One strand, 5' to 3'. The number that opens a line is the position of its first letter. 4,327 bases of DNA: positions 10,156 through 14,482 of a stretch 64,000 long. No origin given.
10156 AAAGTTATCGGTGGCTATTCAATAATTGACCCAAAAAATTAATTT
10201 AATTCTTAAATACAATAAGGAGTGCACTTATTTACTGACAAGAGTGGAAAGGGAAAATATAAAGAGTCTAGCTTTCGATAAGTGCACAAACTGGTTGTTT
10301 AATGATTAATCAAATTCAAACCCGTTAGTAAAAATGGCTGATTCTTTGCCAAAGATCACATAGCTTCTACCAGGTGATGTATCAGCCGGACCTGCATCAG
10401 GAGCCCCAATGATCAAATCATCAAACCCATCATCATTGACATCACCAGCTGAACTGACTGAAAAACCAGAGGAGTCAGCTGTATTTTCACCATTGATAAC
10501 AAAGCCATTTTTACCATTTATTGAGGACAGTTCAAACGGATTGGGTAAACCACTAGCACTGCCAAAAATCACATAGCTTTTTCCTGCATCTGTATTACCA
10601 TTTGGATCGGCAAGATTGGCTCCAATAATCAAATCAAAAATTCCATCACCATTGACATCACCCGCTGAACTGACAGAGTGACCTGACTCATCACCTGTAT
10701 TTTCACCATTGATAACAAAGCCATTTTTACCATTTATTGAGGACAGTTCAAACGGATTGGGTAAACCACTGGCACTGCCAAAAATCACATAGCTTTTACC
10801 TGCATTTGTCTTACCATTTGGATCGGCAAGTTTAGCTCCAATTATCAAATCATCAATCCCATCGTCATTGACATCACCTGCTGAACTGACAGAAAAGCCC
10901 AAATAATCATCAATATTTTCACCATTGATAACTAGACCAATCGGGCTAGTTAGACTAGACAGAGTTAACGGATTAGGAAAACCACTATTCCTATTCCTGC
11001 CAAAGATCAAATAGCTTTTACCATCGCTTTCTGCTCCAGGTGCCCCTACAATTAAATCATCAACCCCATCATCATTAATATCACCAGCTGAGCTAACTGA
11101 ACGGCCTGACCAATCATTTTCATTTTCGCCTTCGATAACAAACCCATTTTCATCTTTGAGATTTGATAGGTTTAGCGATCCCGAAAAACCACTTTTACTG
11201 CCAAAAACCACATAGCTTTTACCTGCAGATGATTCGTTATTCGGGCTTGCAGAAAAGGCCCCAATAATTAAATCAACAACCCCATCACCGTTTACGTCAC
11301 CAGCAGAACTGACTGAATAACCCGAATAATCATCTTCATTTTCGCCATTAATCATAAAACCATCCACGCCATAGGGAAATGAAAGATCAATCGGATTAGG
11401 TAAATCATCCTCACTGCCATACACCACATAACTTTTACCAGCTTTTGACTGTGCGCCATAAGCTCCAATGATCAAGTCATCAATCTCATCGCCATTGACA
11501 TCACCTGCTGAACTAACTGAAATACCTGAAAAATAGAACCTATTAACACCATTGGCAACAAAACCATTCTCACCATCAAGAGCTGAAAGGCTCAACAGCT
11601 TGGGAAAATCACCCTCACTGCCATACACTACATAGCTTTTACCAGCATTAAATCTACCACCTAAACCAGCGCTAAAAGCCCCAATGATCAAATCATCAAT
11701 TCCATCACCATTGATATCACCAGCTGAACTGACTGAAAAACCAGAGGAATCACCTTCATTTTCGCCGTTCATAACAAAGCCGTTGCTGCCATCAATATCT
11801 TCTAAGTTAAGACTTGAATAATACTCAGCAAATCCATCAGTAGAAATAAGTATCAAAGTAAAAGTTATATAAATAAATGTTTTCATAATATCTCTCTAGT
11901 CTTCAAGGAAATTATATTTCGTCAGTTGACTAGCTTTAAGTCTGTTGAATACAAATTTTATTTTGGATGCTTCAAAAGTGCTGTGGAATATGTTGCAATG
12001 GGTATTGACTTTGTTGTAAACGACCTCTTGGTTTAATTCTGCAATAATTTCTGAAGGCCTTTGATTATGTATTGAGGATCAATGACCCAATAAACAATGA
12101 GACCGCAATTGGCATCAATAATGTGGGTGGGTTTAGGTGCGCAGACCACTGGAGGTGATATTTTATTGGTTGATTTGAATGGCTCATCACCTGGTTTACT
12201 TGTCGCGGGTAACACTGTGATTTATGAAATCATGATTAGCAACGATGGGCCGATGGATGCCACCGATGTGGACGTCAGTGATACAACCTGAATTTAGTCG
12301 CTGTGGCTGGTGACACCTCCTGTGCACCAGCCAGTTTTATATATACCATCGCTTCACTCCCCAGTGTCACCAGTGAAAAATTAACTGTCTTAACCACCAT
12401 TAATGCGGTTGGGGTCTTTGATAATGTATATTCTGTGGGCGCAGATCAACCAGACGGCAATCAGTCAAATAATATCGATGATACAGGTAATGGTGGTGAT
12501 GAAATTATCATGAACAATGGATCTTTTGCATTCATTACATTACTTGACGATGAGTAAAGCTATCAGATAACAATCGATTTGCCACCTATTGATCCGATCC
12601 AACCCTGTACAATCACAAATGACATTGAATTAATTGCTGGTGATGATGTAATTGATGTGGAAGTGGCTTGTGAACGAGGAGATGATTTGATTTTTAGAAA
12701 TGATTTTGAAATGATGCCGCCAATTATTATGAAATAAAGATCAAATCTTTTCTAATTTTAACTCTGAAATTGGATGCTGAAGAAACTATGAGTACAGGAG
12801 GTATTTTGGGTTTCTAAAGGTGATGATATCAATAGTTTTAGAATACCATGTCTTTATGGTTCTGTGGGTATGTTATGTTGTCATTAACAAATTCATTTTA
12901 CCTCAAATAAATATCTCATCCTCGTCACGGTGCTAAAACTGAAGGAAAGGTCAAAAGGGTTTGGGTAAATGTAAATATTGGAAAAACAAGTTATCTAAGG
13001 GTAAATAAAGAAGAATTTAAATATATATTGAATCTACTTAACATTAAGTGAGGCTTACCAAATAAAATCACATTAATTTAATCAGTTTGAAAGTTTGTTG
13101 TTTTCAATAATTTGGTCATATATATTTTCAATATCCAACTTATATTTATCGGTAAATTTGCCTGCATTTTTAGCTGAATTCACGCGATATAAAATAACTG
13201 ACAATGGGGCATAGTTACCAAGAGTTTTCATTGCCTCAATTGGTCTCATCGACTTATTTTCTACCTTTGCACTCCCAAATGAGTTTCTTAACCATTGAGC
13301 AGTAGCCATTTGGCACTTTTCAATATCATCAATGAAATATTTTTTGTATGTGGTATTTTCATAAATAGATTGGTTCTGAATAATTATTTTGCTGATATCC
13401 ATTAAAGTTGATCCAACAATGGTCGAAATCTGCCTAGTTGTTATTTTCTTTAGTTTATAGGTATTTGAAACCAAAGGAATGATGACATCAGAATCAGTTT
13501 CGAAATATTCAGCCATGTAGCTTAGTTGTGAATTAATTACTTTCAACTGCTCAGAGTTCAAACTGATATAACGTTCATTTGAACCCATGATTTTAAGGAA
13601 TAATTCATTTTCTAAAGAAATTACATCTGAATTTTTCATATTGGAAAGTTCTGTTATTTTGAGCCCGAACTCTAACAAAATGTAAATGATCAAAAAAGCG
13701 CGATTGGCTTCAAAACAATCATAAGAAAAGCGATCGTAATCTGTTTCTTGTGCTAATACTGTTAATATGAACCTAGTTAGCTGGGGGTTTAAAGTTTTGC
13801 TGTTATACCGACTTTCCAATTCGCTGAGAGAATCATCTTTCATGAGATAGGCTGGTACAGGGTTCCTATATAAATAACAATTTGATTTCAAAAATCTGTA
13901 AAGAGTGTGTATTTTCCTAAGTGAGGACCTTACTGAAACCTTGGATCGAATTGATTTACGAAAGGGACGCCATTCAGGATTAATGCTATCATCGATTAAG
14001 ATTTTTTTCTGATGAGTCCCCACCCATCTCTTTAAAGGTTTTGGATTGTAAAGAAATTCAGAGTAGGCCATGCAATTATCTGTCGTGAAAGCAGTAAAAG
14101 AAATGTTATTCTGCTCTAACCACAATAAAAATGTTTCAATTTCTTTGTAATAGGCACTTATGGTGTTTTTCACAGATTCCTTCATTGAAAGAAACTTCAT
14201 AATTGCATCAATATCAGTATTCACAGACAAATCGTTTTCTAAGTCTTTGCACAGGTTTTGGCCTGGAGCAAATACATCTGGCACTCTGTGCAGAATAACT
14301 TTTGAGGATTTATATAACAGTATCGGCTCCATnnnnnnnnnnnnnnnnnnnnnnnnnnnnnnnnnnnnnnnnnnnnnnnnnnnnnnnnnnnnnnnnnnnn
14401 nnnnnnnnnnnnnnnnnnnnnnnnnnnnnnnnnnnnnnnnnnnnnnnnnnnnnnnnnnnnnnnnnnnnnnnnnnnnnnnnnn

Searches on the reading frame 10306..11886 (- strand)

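Call 7: search_protein_families(library=pfam, proteins=[window:10306-11886:-], max_evalue=0.01)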
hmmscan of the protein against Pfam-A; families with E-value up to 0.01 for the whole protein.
window:10306-11886:- (526 aa): 4 families
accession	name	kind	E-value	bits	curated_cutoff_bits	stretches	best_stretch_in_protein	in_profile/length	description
PF01839.29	FG-GAP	-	1.1e-52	175.7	22.1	7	402-440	2-37/37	FG-GAP repeat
PF13517.12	FG-GAP_3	-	3.5e-09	37.6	26.9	0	32-67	26-60/61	FG-GAP-like repeat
PF14312.12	FG-GAP_2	-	0.00014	22.4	23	0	396-439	13-48/49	FG-GAP repeat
PF23743.1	Beta-prop_BBS7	-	0.0078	16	27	0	216-281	177-240/299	BBS7 beta-propeller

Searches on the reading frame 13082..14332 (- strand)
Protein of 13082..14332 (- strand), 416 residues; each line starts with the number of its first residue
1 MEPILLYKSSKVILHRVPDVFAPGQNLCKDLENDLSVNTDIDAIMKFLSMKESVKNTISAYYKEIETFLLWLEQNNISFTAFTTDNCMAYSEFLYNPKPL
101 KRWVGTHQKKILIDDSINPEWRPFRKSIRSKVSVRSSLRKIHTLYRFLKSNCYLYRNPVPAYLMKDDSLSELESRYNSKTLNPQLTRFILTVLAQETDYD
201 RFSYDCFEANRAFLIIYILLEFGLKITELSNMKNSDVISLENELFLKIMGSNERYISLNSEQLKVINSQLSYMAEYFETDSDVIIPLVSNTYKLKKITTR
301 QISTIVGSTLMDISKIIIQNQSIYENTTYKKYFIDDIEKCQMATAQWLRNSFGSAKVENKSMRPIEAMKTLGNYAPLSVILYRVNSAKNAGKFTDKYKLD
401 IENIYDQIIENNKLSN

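Call 7: search_protein_families(library=pfam, proteins=[window:13082-14332:-], max_evalue=0.01)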
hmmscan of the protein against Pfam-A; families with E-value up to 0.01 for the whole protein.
window:13082-14332:- (416 aa): 2 families
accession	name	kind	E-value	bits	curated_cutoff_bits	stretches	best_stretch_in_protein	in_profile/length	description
PF00589.27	Phage_integrase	-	0.00018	21.8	27.1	1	213-306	25-114/172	Phage integrase family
PF13102.12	Phage_int_SAM_5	-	0.00063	20.5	22.3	1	52-129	19-80/98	Phage integrase SAM-like domain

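Call 8: search_protein_families(library=ncbifam, proteins=[window:13082-14332:-], max_evalue=0.01)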
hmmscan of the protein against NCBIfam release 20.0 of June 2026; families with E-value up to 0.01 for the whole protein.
window:13082-14332:- (416 aa): 5 families
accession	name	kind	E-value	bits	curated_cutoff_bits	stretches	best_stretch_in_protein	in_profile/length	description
TIGR02225.1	recomb_XerD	equivalog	1.4e-09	37.7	329.6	1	50-278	9-192/290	site-specific tyrosine recombinase XerD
NF001399.0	PRK00283.1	subfamily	1.9e-08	33.9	279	1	39-280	7-204/300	tyrosine recombinase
TIGR02224.1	recomb_XerC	equivalog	2.4e-06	27.1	335.15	1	51-308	11-225/295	tyrosine recombinase XerC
NF040815.2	recomb_XerA_Arch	equivalog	5e-06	26.3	220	1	45-306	4-200/263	site-specific tyrosine recombinase/integron integrase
NF003462.0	PRK05084.1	equivalog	2.9e-05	23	267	1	45-306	22-292/360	tyrosine recombinase XerS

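Call 18: find_homologous_proteins(query=window:13082-14332:-, max_evalue=0.001)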
Query window:13082-14332:- (416 aa): 3 proteins with E <= 0.001 among 2635 candidates.
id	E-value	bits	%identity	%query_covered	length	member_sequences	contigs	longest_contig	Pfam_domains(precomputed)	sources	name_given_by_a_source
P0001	4.7e-270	913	100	100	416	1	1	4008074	-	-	-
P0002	6.1e-230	781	86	99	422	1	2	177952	-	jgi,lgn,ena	-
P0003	3.2e-126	440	52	100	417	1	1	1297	-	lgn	-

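Call 22: find_encoding_contigs(protein=P0002, flank=10000, max_places=6)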
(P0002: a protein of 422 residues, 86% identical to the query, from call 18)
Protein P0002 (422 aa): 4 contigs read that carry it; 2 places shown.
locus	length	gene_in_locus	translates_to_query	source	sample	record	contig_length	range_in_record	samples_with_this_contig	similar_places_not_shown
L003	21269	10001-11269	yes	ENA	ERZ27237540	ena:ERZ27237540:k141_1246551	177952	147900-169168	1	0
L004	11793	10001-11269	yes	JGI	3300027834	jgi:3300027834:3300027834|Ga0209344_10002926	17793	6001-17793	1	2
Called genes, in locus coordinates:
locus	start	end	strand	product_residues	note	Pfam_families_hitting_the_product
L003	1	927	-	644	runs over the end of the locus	PF04851:ResIII (weak), PF00270:DEAD, PF00271:Helicase_C (faint)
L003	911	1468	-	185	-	-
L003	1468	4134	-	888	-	PF20464:MmeI_N, PF20465:MmeI_hel, PF02384:N6_Mtase (weak), PF20473:MmeI_Mtase, PF07669:Eco57I, PF20466:MmeI_TRD, PF20467:MmeI_C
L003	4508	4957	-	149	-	-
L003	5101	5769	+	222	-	-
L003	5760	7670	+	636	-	-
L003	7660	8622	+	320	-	PF13191:AAA_16 (weak), PF13401:AAA_22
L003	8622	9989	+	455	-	-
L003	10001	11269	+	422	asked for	-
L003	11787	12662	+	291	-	-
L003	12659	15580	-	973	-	PF13700:DUF4158, PF01526:DDE_Tnp_Tn3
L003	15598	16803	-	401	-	PF04326:SLFN_AlbA_2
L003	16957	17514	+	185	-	PF00239:Resolvase, PF13551:HTH_29 (faint), PF02796:HTH_7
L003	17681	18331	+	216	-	-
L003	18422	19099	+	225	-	PF13582:Reprolysin_3 (weak)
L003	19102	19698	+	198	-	-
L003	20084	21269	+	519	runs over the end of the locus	-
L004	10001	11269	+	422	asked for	-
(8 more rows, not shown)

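Call 35: search_protein_families(library=pfam, proteins=[L003:11787-12662:+], max_evalue=0.01)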
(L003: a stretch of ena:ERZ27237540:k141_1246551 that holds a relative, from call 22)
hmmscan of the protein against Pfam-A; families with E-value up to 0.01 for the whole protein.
L003:11787-12662:+ (291 aa): 0 families

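Call 44: search_protein_representatives(protein=window:13082-14332:-)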
Query: 416 residues. Proteins with E-value up to 0.001 (for the whole library): 780; up to 1e-10: 93; up to 1e-30: 3. The best 150 are listed.
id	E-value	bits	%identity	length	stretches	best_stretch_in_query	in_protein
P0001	1.5e-270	913.0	100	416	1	1-416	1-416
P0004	3.1e-61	224.0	33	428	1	2-411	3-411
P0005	1.6e-32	129.5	31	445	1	15-394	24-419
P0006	6.0e-26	107.9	29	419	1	32-396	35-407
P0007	3.8e-25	105.3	27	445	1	3-395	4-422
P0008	9.7e-20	87.5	31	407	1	19-255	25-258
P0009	1.1e-19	87.3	28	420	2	2-146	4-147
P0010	1.0e-17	80.8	26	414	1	19-355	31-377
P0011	1.6e-17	80.2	29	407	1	8-382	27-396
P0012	1.7e-17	80.1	25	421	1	17-381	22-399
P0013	1.8e-17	80.0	34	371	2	37-130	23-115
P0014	2.4e-17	79.6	32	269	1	35-255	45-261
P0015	4.6e-17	78.7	31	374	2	37-287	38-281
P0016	6.8e-17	78.1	28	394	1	38-306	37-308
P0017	1.5e-16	77.0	26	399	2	37-124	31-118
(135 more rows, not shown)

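Call 46: find_encoding_contigs(protein=P0004, flank=10000, max_places=4)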
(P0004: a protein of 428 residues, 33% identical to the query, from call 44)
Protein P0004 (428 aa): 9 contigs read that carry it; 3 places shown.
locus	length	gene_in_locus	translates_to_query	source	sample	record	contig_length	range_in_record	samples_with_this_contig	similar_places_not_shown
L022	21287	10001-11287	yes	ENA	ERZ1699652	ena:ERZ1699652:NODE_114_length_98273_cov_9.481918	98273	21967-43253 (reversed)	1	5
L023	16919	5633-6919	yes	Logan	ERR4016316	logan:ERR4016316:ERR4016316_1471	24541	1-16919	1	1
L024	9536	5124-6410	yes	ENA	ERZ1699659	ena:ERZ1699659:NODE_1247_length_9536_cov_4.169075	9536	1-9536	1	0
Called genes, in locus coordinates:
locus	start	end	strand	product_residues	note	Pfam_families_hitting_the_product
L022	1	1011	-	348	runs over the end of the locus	PF04326:SLFN_AlbA_2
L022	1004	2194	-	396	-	PF01420:Methylase_S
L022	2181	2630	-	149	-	PF04383:KilA-N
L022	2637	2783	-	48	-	-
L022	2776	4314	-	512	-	PF12161:HsdM_N, PF02384:N6_Mtase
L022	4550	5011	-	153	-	-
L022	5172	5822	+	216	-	-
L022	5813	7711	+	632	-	-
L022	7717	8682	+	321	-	PF13401:AAA_22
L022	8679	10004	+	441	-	-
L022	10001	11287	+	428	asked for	-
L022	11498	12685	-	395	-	PF04326:SLFN_AlbA_2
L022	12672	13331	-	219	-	PF18734:HEPN_AbiU2 (weak)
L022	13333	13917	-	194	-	PF00239:Resolvase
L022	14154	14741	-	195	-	-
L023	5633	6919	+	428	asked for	-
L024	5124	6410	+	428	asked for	-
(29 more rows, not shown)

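Call 47: find_encoding_contigs(protein=P0005, flank=8000, max_places=3)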
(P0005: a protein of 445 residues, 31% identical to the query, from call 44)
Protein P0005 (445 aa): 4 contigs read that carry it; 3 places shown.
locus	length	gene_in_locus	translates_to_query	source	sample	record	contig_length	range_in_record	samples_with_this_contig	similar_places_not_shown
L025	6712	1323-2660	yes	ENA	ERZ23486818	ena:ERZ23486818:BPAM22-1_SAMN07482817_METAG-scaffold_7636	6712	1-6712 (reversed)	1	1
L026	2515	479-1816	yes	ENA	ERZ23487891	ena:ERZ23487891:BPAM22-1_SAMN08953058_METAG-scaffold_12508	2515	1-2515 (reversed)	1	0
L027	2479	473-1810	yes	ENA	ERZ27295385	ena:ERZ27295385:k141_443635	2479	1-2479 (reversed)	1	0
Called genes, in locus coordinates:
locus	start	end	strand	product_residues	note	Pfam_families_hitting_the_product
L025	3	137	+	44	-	?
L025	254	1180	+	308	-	-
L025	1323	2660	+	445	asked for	PF00589:Phage_integrase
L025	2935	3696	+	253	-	-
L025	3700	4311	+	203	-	PF08808:RES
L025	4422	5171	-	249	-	PF01051:Rep3_N, PF21205:Rep3_C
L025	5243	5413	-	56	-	-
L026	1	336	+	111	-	?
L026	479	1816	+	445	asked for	PF00589:Phage_integrase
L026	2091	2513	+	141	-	?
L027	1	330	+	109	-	?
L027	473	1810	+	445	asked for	PF00589:Phage_integrase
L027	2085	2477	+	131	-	?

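Call 76: predict_structure(alignment_id=A2)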
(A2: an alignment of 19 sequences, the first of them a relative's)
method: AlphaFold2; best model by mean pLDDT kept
length: 416 residues; sequences in the alignment: 19
mean_pLDDT: 88.1   pTM: 0.61
mean pLDDT of the five models: 88.1, 87.3, 86.6, 86.2, 84.1
residues with pLDDT >= 90: 258; 70-90: 118; 50-70: 40; < 50: 0
segments of 3 or more residues with pLDDT < 50: none
pLDDT, mean of each block of 10 residues (from residue 1): 91 92 91 88 95 88 96 96 96 95 92 92 92 92 94 91 68 66 94 93 91 96 92 90 87 86 91 80 80 86 96 97 93 93 91 84 77 65 66 81 95 76
secondary structure, 60 per line:
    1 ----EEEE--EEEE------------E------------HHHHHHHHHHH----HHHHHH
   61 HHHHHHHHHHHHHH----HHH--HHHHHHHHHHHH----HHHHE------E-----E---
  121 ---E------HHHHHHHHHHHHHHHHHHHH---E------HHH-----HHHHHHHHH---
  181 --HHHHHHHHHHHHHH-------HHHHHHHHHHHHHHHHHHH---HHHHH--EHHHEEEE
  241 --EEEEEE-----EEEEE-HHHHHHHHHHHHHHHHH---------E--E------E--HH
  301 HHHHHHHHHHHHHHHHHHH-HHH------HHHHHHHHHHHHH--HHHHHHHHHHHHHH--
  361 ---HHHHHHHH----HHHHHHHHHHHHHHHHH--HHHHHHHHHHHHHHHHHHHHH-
elements in order: E5-8 E11-14 H40-50 H55-74 H84-95 H100-103 H131-150 H169-177 H183-196 H204-222 H226-230 E237-240 E243-248 E254-258 H260-276 H299-319 H330-342 H345-358 H364-371 H376-392 H395-415

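Call 78: fold_search(model_id=the predicted structure, library=pdb)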
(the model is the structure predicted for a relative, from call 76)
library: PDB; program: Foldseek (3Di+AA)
matches with E <= 10: 257; with E <= 0.001: 65
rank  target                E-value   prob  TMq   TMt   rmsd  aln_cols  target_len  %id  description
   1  5hxy_C                2.4e-08  1.00  0.33  0.48  14.0       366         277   15  Crystal structure of XerA recombinase (released 2017-02-01)
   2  5hxy_B                5.4e-08  1.00  0.33  0.49  14.9       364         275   15  Crystal structure of XerA recombinase (released 2017-02-01)
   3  5hxy_F                8.3e-08  1.00  0.34  0.52  14.3       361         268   14  Crystal structure of XerA recombinase (released 2017-02-01)
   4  5hxy_A                1.1e-07  1.00  0.33  0.48  14.1       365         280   15  Crystal structure of XerA recombinase (released 2017-02-01)
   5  5hxy_D                1.3e-07  1.00  0.34  0.50  13.9       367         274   14  Crystal structure of XerA recombinase (released 2017-02-01)
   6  5jjv_A                9.4e-07  1.00  0.48  0.56   9.4       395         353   14  Crystal structure of XerH site-specific recombinase bound to palindromic difH substrate: post-cleavage complex (released 2016-12-28)
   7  5jk0_B                1.4e-06  1.00  0.45  0.53  10.0       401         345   12  Crystal structure of XerH site-specific recombinase bound to difH substrate: pre-cleavage complex (released 2016-12-28)
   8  5u91_F                2.1e-06  1.00  0.44  0.54   7.5       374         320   10  Crystal structure of Tre/loxLTR complex (released 2017-07-26)
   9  5jk0_A                2.4e-06  1.00  0.44  0.51  10.5       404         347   12  Crystal structure of XerH site-specific recombinase bound to difH substrate: pre-cleavage complex (released 2016-12-28)
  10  3crx_A                3.1e-06  1.00  0.45  0.55   8.1       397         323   10  CRE RECOMBINASE/DNA COMPLEX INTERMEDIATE I (released 1999-12-14)
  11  5jk0_D                3.2e-06  1.00  0.44  0.51  10.3       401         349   12  Crystal structure of XerH site-specific recombinase bound to difH substrate: pre-cleavage complex (released 2016-12-28)
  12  1z1b_B                4.1e-06  1.00  0.44  0.51   7.6       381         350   11  Crystal structure of a lambda integrase dimer bound to a COC' core site (released 2005-06-28)
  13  5jk0_C                4.1e-06  1.00  0.45  0.52   9.9       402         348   12  Crystal structure of XerH site-specific recombinase bound to difH substrate: pre-cleavage complex (released 2016-12-28)
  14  6emy_A                6.6e-06  1.00  0.49  0.62   6.6       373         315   13  Structure of the Tn1549 transposon Integrase (aa 82-397, Y379F) in complex with transposon right end DNA (released 2018-04-04)
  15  5u91_B                6.9e-06  1.00  0.44  0.53   7.7       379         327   11  Crystal structure of Tre/loxLTR complex (released 2017-07-26)
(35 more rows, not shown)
